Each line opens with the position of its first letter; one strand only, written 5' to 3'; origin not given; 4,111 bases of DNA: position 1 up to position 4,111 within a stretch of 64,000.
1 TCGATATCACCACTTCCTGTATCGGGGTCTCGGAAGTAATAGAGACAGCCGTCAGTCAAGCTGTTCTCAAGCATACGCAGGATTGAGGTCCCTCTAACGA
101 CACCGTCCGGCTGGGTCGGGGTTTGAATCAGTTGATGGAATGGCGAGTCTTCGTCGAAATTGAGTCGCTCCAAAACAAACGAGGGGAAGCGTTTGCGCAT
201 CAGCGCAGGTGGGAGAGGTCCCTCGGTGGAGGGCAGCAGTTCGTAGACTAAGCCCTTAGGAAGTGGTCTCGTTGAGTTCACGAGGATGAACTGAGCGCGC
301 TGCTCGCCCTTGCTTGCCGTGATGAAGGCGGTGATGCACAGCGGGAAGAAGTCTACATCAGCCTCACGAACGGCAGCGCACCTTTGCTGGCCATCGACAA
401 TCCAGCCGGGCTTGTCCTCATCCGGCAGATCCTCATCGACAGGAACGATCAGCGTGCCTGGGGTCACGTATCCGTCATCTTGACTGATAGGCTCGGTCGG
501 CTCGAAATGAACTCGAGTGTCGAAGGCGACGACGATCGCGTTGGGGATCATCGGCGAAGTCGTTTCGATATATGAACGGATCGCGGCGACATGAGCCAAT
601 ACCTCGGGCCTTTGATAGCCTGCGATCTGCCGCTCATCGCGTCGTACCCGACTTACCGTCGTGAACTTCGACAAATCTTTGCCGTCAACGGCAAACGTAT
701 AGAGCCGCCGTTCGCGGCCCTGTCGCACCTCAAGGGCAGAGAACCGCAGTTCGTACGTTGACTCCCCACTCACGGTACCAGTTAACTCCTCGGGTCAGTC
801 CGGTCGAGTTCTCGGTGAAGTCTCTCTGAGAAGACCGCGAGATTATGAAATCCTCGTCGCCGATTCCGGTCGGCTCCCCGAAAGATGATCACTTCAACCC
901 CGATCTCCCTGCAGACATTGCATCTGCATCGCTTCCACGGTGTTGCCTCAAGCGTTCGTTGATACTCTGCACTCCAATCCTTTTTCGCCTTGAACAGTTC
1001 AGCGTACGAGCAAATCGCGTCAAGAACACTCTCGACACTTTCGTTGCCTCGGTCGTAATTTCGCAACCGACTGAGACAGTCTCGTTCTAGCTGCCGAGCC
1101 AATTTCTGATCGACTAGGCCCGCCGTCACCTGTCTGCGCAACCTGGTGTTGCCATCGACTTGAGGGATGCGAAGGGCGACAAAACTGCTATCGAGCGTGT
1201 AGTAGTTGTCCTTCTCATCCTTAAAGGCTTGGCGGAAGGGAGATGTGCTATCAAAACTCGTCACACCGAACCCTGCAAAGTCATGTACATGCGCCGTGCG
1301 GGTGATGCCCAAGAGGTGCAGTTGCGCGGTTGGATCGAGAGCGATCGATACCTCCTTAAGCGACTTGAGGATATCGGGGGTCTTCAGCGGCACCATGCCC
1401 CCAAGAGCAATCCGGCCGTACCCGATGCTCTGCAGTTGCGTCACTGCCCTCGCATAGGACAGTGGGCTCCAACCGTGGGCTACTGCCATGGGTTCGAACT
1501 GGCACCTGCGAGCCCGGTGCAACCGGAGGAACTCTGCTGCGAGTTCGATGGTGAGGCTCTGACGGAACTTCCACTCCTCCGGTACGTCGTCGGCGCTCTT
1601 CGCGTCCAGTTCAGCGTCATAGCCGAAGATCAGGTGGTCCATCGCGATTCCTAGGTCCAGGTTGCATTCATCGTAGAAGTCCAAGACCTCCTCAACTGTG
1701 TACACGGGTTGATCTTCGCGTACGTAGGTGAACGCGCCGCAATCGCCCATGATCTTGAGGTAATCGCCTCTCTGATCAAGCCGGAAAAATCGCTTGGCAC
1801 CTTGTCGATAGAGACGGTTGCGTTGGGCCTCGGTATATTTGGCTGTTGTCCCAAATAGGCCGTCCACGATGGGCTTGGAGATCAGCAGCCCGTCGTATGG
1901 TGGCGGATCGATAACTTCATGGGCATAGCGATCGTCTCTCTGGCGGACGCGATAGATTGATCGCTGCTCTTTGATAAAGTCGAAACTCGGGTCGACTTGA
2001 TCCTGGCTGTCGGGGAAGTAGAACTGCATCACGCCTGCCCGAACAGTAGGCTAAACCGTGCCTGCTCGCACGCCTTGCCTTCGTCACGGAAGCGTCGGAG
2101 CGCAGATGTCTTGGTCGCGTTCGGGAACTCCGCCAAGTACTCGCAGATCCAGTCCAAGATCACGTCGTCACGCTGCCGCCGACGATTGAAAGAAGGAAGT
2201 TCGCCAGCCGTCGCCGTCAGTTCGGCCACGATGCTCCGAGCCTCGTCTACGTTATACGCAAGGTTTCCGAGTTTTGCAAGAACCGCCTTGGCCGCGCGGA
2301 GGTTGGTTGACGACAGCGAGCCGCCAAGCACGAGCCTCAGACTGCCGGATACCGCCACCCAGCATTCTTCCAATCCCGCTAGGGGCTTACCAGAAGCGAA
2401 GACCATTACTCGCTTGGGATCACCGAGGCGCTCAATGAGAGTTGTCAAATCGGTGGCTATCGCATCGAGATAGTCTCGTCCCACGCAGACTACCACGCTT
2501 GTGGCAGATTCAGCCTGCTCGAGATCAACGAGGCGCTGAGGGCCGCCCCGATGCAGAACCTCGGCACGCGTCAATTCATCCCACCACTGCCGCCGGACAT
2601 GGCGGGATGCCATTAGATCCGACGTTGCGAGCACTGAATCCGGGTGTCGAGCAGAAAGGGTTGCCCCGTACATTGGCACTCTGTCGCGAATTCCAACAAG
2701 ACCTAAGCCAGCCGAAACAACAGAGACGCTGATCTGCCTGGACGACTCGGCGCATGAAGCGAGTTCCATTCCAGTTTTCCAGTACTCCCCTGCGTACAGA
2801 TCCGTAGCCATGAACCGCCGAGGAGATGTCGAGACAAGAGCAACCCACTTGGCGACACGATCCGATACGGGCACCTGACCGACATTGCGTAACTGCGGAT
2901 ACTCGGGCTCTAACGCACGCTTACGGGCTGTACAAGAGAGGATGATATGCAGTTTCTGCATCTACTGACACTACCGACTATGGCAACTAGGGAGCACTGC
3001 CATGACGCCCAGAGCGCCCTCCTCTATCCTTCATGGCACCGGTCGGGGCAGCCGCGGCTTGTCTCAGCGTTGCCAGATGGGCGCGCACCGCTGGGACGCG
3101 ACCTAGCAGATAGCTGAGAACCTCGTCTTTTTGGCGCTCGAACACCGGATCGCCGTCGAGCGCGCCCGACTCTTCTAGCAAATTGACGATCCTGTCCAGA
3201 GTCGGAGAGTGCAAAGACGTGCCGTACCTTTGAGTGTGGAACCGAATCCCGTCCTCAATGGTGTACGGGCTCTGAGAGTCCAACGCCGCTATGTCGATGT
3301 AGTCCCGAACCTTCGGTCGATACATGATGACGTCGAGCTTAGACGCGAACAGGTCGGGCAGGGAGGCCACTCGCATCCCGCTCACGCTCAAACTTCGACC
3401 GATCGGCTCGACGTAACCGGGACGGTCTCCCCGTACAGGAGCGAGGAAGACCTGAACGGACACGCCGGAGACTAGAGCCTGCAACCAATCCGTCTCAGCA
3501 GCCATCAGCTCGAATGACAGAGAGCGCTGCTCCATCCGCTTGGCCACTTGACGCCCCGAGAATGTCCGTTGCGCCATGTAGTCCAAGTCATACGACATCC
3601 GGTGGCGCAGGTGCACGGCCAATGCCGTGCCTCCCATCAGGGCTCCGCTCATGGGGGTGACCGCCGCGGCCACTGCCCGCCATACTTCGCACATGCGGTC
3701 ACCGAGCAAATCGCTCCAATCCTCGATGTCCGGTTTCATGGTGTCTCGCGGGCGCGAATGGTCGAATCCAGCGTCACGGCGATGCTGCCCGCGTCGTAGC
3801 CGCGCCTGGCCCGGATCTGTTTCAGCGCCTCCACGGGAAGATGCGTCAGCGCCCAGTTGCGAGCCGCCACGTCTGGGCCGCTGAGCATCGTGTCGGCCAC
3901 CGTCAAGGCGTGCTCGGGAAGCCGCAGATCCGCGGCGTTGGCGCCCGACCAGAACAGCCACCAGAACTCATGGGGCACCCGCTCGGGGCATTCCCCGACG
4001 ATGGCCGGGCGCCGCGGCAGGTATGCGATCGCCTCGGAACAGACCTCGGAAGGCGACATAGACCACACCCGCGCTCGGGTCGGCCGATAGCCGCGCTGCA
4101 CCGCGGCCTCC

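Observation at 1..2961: Low-GC, translationally coupled cassette of TGT-like (DpdA-type) + DGQHR (DndB/DpdB-type) + YaaA/DUF6884-like genes: candidate variant DNA base-exchange or defence module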

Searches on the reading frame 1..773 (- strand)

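Call 5: search_protein_families(library=pfam, proteins=[window:1-773:-], max_evalue=0.1)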
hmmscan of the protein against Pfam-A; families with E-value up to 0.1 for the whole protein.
window:1-773:- (257 aa): 1 family
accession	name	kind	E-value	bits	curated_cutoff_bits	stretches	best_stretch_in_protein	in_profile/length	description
PF14072.11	DndB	-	4.4e-19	69.2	29.1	1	12-175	2-158/338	DNA-sulfur modification-associated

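Call 6: search_protein_families(library=ncbifam, proteins=[window:1-773:-], max_evalue=0.1)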
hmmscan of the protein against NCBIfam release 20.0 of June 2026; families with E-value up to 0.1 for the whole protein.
window:1-773:- (257 aa): 3 families
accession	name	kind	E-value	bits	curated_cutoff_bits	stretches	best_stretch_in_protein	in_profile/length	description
NF041060.1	DpdB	equivalog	1.7e-97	326.5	300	1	9-256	1-245/352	DGQHR domain-containing protein DpdB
TIGR03187.1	DGQHR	domain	1.3e-48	166.1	58.85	1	13-250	1-217/276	DGQHR domain-containing protein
TIGR04172.1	DGQHR_dnd_1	hypoth_equivalog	5.1e-13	48.8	450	1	13-223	3-216/381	DNA phosphorothioation-associated DGQHR protein 1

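Call 7: search_protein_families(library=padloc, proteins=[window:1-773:-], max_evalue=0.1)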
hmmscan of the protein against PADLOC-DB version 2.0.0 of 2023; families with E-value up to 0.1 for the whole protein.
window:1-773:- (257 aa): 3 families
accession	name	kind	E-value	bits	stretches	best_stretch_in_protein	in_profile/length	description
PDLC02811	DpdB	-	6.4e-98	326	1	7-256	3-250/370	DpdB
PDLC02812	DpdB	-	9.6e-34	115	1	24-237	20-228/400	DpdB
PDLC02658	DndB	-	0.074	10.1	1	60-138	53-122/356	DndB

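Call 42: find_related_loci(query=window:1-773:-, collection=metagenome_contigs, flank=10000)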
Query window:1-773:- (257 aa) in metagenome_contigs; peptide patterns used: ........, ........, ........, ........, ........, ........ (x = any residue, [..] = any of these).
308 stretches matched a pattern; 85 encode a relative of the query (tblastn E <= 1e-3); the best 80 are kept; 80 distinct loci.
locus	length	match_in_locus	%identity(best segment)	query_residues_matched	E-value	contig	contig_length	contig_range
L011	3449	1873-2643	89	1-257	6e-163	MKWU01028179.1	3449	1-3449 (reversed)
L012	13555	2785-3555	84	1-257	2e-148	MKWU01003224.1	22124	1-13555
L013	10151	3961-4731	84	1-257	2e-148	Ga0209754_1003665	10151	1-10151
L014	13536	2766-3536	84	1-257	3e-148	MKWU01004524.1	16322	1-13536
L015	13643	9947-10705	77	4-257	8e-133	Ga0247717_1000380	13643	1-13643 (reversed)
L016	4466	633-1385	76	7-257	6e-133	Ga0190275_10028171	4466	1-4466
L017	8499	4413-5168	75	5-257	6e-130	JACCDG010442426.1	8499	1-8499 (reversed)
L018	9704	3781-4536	75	5-257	2e-129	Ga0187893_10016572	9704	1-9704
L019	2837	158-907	65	8-257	6e-113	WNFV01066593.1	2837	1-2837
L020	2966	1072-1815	65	9-256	1e-107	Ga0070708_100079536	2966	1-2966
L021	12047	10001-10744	63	9-256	3e-102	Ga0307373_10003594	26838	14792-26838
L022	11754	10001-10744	63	9-256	8e-102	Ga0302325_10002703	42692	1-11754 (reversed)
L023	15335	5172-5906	64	9-251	6e-102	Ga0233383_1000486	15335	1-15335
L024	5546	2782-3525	60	8-256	6e-101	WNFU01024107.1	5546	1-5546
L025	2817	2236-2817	81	1-195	5e-104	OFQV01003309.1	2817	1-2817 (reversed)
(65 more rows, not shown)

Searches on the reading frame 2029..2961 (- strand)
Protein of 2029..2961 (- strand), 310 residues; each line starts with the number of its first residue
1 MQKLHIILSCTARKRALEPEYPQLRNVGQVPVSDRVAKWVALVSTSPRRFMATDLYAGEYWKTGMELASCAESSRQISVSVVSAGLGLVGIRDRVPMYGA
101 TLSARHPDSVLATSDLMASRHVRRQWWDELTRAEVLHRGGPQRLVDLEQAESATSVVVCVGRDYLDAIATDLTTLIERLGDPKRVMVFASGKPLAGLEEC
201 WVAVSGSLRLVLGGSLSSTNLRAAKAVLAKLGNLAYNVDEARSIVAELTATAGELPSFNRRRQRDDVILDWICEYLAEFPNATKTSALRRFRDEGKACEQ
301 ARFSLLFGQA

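Call 5: search_protein_families(library=pfam, proteins=[window:2029-2961:-], max_evalue=0.1)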
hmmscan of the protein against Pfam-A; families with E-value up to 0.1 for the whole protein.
window:2029-2961:- (310 aa): 1 family
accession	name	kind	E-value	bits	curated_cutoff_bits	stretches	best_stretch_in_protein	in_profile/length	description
PF21818.3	DUF6884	-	0.0025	18.4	30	1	47-108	12-69/135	Family of unknown function (DUF6884)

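Call 6: search_protein_families(library=ncbifam, proteins=[window:2029-2961:-], max_evalue=0.1)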
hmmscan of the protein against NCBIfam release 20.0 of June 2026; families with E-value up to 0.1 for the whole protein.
window:2029-2961:- (310 aa): 1 family
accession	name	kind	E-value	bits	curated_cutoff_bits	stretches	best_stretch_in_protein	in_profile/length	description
NF002545.0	PRK02101.2-3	equivalog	0.0033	17.1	324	1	36-107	66-137/265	peroxide stress protein YaaA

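Call 7: search_protein_families(library=padloc, proteins=[window:2029-2961:-], max_evalue=0.1)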
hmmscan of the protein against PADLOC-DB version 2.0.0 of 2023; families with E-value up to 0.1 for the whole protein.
window:2029-2961:- (310 aa): 10 families
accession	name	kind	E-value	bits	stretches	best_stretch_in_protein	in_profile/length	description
PDLC02817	DpdC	-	1.7e-59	199.6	1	1-309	1-292/299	DpdC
PDLC02818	DpdC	-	7.5e-45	151.6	1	1-307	1-311/319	DpdC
PDLC02815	DpdC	-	5.3e-28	96.3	1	6-308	9-303/312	DpdC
PDLC02823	DpdC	-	7.9e-20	69.7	1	97-307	5-212/223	DpdC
PDLC02816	DpdC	-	6.2e-18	63.2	1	1-189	1-178/313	DpdC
PDLC02814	DpdC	-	1.4e-14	52.3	1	162-307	5-145/151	DpdC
PDLC02813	DpdC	-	7.4e-11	40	1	1-309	1-302/310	DpdC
PDLC02820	DpdC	-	1.1e-10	39.8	1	36-149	38-150/165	DpdC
PDLC02821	DpdC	-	1.7e-06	25.9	1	156-305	9-160/170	DpdC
PDLC02819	DpdC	-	0.0082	14.5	1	267-305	53-91/101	DpdC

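Call 8: find_encoding_contigs(protein=window:2029-2961:-, flank=10000, max_places=6)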
Protein window:2029-2961:- (310 aa): no gene with exactly this product is on record in the collection.

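Call 21: search_solved_structures(query=window:2029-2961:-, max_evalue=1, show_alignments=1)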
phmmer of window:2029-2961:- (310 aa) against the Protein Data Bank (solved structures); distinct sequences matched with E-value up to 1: 1.
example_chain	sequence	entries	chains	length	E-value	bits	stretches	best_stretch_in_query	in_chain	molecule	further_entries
9k7u_A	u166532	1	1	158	0.48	13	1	135-185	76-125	Heter-Zn2-HEHE-22A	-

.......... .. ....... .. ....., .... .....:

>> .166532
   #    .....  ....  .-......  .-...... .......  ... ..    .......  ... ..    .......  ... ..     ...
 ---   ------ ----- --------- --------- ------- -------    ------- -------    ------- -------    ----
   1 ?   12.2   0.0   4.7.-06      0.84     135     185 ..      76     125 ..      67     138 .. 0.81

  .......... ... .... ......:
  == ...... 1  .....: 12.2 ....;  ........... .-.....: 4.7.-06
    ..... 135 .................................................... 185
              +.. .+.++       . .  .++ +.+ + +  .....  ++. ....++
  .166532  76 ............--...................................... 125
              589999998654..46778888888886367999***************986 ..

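Call 32: search_dna_similar(query=window:2029-2961:-, collection=plasmids, mode=protein, max_rows=15)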
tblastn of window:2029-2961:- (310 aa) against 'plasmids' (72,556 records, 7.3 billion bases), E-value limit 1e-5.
Records with a match: 1; places in all: 1; records where one place covers at least 80% of the query: 1.
Best place of each record, by identity: <60% 1.
By first word of the organism name: Enterobacter 1.
By predicted mobility (MOB-suite, as given by PLSDB): non-mobilizable 1.
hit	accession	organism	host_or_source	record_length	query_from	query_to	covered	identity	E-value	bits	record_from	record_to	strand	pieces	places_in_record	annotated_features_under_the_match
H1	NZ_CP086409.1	Enterobacter cloacae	water,water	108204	1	303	98%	25.2%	1e-13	79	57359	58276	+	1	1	hypothetical protein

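Call 33: get_annotated_region(hit=H1, flank=20000)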
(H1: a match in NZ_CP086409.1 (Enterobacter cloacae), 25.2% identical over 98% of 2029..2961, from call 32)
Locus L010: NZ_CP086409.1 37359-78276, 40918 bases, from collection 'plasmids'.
description: Enterobacter cloacae strain POL9 plasmid pPOL9A, complete sequence
organism: Enterobacter cloacae (NCBI taxid 550)
taxonomy: Bacteria; Pseudomonadota; Gammaproteobacteria; Enterobacterales; Enterobacteriaceae; Enterobacter; Enterobacter cloacae
host: -; source: water,water; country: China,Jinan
typing (MOB-suite, as given by PLSDB): non-mobilizable; replicon IncY
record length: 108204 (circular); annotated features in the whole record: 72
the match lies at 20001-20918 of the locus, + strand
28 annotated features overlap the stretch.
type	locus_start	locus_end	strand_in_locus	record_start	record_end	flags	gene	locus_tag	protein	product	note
CDS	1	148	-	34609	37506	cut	-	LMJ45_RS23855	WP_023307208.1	Tn3-like element Tn5403 family transposase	GO:0006313 - DNA transposition [Evidence IEA]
CDS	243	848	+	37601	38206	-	-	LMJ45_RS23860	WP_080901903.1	recombinase family protein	GO:0006310 - DNA recombination [Evidence IEA]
CDS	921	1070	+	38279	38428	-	-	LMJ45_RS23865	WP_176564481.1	hypothetical protein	-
CDS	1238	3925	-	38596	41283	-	-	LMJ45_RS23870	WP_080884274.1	cation-transporting P-type ATPase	-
CDS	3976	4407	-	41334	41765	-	-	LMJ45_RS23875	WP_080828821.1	universal stress protein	-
CDS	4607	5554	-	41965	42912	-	-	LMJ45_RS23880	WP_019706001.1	IS30-like element ISAs2 family transposase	GO:0006313 - DNA transposition [Evidence IEA]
CDS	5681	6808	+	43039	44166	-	-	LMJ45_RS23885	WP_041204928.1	ISAs1-like element ISKpn9 family transposase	GO:0006313 - DNA transposition [Evidence IEA]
CDS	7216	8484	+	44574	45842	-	-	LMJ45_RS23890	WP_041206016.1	IS4-like element ISAeme4 family transposase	GO:0006313 - DNA transposition [Evidence IEA]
CDS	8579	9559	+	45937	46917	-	-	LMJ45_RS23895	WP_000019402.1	IS5-like element IS5 family transposase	GO:0006313 - DNA transposition [Evidence IEA]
CDS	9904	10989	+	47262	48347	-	-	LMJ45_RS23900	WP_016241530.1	efflux RND transporter periplasmic adaptor subunit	GO:0006810 - transport [Evidence IEA]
CDS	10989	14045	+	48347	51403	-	-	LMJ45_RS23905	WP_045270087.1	efflux RND transporter permease subunit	-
CDS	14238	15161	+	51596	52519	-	-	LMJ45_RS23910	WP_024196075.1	acyltransferase family protein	-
CDS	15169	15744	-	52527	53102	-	pagP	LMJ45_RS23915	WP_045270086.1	lipid IV(A) palmitoyltransferase PagP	-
CDS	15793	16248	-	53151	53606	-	merR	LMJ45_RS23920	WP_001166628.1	Hg(II)-responsive transcriptional regulator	-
CDS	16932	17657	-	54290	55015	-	-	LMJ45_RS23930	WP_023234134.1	carbonic anhydrase family protein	-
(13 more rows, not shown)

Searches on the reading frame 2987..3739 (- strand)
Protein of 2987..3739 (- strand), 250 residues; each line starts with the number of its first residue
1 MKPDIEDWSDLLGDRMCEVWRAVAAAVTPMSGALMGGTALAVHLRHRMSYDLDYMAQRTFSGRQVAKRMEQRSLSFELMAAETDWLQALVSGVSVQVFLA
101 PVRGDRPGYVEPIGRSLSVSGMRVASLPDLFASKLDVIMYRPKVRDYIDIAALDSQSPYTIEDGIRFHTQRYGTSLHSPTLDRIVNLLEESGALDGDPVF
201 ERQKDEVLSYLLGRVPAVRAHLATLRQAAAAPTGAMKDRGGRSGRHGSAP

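Call 49: search_protein_families(library=pfam, proteins=[window:2987-3739:-], max_evalue=0.01)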
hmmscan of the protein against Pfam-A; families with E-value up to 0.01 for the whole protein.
window:2987-3739:- (250 aa): 1 family
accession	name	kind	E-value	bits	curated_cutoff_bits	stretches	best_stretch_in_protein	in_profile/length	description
PF08843.17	AbiEii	-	1.4e-11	45.2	22.5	1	106-180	120-199/238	Nucleotidyl transferase AbiEii toxin, Type IV TA system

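Call 52: find_encoding_contigs(protein=window:2987-3739:-, flank=10000, max_places=3)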
Protein window:2987-3739:- (250 aa): no gene with exactly this product is on record in the collection.

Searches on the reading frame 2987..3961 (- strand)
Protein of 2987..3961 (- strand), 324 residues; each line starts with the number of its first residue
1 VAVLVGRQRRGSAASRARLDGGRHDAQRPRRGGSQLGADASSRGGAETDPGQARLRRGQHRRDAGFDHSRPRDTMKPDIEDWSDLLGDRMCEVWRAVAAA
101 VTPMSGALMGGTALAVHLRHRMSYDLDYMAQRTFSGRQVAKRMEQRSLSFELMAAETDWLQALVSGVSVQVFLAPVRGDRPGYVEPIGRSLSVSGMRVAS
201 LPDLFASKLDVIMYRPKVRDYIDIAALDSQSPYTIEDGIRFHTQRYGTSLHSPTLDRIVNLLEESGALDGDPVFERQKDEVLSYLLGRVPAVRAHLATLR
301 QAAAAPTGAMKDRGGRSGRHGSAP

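Call 5: search_protein_families(library=pfam, proteins=[window:2987-3961:-], max_evalue=0.1)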
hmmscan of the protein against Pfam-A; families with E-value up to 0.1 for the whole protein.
window:2987-3961:- (324 aa): 1 family
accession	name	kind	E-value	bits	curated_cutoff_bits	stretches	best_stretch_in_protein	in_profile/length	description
PF08843.17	AbiEii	-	3.1e-11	44.1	22.5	2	181-254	121-199/238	Nucleotidyl transferase AbiEii toxin, Type IV TA system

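Call 6: search_protein_families(library=ncbifam, proteins=[window:2987-3961:-], max_evalue=0.1)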
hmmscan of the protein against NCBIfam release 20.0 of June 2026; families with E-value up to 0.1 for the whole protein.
window:2987-3961:- (324 aa): 0 families

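Call 7: search_protein_families(library=padloc, proteins=[window:2987-3961:-], max_evalue=0.1)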
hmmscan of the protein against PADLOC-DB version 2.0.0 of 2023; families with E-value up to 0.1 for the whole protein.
window:2987-3961:- (324 aa): 9 families
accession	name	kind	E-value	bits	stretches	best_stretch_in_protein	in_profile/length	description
PDLC02298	AbiEii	-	0.0002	18.8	1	109-149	31-72/220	AbiEii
PDLC02304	AbiEii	-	0.00082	17.4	0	198-233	158-193/260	AbiEii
PDLC02290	AbiEii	-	0.0014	16.2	1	107-231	26-163/290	AbiEii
PDLC02307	AbiEii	-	0.0015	16.4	1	192-242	109-159/219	AbiEii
PDLC02313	AbiEii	-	0.0065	14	0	196-227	157-188/254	AbiEii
PDLC02293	AbiEii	-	0.007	13.9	0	196-224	157-187/270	AbiEii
PDLC02323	AbiEii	-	0.011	13.3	0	194-227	150-183/248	AbiEii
PDLC02305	AbiEii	-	0.025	11.8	0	196-230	159-193/306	AbiEii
PDLC02328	AbiEii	-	0.052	11.5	0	193-235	107-149/203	AbiEii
